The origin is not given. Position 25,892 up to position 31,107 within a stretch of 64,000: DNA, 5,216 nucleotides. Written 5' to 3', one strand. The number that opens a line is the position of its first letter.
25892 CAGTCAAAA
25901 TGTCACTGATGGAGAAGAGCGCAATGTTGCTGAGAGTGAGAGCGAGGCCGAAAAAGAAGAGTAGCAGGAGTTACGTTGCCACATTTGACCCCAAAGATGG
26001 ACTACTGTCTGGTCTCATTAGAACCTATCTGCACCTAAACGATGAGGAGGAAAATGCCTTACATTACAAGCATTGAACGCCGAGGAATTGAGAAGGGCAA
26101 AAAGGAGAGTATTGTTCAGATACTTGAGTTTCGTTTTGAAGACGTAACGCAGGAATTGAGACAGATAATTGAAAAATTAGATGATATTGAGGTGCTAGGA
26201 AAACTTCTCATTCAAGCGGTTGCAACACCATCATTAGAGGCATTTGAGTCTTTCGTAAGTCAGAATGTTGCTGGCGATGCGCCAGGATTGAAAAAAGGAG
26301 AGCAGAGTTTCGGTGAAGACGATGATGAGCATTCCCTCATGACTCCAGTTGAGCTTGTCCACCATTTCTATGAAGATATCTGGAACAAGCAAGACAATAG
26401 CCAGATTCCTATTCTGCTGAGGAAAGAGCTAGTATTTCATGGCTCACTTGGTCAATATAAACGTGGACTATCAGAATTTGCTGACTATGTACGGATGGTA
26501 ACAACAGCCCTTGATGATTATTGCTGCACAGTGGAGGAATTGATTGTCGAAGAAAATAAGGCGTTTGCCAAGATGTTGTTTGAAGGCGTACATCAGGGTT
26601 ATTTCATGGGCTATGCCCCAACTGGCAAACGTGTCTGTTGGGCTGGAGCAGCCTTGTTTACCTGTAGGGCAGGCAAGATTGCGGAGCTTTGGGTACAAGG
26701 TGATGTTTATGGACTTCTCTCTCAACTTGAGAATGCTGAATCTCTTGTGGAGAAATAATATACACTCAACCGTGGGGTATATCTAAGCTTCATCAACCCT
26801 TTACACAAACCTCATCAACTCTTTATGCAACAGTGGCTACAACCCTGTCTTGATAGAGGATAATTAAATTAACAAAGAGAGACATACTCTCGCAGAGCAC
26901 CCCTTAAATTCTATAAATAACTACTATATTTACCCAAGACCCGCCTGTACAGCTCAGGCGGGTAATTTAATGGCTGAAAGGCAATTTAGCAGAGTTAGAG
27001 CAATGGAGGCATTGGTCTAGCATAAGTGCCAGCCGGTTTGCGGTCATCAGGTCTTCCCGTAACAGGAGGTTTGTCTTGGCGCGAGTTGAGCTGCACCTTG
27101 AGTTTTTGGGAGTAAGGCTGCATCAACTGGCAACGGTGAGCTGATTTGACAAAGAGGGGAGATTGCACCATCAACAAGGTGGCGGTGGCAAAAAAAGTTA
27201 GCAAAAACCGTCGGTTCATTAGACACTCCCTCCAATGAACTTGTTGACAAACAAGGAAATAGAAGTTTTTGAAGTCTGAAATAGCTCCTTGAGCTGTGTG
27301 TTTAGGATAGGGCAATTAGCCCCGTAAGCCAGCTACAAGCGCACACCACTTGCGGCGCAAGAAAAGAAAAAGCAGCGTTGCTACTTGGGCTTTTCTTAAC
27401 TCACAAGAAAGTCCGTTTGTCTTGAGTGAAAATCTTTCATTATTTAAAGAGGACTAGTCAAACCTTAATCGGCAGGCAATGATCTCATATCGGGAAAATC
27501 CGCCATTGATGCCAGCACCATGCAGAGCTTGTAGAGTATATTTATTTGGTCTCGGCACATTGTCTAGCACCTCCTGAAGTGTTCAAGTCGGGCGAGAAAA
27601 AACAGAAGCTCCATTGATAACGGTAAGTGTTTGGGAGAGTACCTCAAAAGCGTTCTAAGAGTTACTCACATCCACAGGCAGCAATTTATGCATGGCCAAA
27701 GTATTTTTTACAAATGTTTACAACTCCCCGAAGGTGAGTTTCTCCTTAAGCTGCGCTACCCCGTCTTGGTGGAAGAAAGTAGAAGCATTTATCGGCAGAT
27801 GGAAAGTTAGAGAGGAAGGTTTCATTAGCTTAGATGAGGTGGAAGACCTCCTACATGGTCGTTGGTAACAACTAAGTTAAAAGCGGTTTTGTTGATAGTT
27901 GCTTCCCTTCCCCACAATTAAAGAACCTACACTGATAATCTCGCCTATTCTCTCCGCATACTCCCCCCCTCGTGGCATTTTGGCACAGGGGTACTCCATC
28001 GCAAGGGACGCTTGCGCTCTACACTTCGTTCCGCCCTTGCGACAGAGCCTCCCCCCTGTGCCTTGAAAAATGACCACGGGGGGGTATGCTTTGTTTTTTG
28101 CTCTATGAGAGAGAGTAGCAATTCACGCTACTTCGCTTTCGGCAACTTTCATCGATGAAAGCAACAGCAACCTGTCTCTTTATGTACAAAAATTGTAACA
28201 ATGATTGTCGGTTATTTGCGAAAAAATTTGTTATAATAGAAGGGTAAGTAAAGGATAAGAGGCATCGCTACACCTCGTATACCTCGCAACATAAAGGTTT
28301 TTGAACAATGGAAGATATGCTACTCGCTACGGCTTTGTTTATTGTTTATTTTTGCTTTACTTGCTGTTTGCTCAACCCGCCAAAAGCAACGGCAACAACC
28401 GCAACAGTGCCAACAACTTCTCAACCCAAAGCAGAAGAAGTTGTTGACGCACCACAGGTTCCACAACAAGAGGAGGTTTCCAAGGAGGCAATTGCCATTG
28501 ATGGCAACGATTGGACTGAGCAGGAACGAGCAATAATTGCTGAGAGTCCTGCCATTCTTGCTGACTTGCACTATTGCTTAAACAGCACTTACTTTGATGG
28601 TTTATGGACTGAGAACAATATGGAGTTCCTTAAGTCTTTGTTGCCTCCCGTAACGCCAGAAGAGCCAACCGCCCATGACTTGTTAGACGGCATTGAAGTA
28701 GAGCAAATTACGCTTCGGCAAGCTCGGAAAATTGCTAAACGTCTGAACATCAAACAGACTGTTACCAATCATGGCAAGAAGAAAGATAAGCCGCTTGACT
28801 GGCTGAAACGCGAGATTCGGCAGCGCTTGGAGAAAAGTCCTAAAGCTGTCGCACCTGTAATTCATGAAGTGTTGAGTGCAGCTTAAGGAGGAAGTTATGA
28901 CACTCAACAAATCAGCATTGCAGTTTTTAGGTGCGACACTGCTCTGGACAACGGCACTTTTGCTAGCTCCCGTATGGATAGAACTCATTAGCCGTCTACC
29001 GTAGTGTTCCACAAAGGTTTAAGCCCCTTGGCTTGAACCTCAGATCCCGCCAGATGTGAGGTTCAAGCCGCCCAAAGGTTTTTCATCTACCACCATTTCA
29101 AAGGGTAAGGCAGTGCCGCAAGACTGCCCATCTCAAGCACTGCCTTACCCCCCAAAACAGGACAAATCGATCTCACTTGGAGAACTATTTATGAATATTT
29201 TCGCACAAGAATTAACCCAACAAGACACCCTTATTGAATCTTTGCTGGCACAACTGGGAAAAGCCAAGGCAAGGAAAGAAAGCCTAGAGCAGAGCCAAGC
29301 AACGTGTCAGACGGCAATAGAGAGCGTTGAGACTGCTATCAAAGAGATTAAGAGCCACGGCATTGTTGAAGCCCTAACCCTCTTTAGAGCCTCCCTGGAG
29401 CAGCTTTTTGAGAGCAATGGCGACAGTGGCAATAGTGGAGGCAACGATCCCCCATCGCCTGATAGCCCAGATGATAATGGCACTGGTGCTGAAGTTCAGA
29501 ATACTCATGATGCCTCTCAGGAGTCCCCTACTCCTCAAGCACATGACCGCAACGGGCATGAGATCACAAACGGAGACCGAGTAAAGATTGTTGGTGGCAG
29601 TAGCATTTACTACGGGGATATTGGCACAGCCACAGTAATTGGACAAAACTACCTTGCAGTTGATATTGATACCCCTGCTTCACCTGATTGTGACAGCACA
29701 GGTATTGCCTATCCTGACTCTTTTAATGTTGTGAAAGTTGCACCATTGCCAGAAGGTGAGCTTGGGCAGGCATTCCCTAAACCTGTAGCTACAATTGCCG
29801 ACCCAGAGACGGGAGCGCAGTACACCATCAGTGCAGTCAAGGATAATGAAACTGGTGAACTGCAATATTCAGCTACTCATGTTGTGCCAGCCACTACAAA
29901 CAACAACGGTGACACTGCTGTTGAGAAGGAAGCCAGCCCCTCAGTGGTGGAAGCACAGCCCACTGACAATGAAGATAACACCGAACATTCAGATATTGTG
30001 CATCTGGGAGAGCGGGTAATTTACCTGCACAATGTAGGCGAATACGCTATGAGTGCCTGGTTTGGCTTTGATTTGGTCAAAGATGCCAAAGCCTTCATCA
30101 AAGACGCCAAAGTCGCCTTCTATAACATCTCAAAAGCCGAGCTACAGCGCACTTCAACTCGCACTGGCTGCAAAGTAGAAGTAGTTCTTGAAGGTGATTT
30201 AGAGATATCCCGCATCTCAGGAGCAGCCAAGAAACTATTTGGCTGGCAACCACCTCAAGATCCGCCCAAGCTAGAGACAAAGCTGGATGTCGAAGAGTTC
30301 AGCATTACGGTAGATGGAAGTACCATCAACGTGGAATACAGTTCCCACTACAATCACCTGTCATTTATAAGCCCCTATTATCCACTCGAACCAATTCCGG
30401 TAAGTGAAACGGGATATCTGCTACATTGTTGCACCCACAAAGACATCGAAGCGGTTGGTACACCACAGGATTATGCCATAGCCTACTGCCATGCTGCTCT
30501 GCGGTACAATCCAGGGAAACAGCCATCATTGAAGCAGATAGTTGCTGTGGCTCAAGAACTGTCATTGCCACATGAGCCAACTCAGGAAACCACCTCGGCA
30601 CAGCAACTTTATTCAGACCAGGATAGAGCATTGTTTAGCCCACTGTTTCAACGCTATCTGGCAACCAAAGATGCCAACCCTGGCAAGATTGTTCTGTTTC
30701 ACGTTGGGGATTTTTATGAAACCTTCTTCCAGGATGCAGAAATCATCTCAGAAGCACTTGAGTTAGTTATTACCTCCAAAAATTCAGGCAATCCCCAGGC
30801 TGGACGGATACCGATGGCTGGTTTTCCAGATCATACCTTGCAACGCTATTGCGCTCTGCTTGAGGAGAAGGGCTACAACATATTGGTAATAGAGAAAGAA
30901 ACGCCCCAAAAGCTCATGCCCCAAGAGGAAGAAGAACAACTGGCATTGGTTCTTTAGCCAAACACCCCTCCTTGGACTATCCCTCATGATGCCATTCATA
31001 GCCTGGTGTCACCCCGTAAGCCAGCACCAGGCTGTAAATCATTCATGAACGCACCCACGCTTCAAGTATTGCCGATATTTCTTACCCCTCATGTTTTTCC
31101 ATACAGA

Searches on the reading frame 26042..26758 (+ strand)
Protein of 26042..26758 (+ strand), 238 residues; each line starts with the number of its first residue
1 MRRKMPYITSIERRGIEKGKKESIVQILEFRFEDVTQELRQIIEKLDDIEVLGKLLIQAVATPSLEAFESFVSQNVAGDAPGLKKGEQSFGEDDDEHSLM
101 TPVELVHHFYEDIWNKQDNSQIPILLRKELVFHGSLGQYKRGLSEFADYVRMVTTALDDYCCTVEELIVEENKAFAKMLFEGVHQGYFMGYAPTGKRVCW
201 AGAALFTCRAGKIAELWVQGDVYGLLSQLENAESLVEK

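Call 111: search_protein_families(library=pfam, max_evalue=0.001, proteins=[window:26042-26758:+])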
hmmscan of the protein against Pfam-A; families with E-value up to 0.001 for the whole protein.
window:26042-26758:+ (238 aa): 2 families
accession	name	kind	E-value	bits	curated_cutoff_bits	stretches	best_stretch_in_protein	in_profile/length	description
PF07366.18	SnoaL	-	5.8e-27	94.5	28.4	1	105-229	2-126/126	SnoaL-like polyketide cyclase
PF12680.13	SnoaL_2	-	3.8e-13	50.3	27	1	106-215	1-101/102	SnoaL-like domain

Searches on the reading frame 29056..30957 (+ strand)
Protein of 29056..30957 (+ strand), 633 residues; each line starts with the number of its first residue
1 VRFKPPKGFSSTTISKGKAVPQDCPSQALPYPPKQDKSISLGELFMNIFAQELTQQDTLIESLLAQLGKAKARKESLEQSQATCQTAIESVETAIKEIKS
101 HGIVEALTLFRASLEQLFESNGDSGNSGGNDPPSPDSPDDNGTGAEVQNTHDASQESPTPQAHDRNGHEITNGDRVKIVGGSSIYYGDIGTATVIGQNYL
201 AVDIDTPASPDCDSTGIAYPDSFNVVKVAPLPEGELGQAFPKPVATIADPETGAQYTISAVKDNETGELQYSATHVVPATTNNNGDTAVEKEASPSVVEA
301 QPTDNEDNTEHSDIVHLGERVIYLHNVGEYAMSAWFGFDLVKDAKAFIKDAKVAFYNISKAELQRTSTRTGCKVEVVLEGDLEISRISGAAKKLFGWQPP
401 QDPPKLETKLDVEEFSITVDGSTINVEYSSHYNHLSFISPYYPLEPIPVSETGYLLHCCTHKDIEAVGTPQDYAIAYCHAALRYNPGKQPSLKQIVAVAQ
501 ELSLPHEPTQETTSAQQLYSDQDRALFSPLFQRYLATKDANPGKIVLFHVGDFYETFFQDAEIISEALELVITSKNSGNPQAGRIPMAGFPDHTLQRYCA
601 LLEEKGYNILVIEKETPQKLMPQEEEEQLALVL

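Call 9: search_protein_families(library=pfam, max_evalue=0.001, proteins=[window:29056-30957:+])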
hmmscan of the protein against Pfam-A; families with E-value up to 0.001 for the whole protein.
window:29056-30957:+ (633 aa): 1 family
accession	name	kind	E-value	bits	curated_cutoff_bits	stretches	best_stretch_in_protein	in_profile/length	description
PF01624.25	MutS_I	-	6.6e-21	75.1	20.6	1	529-617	2-88/113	MutS domain I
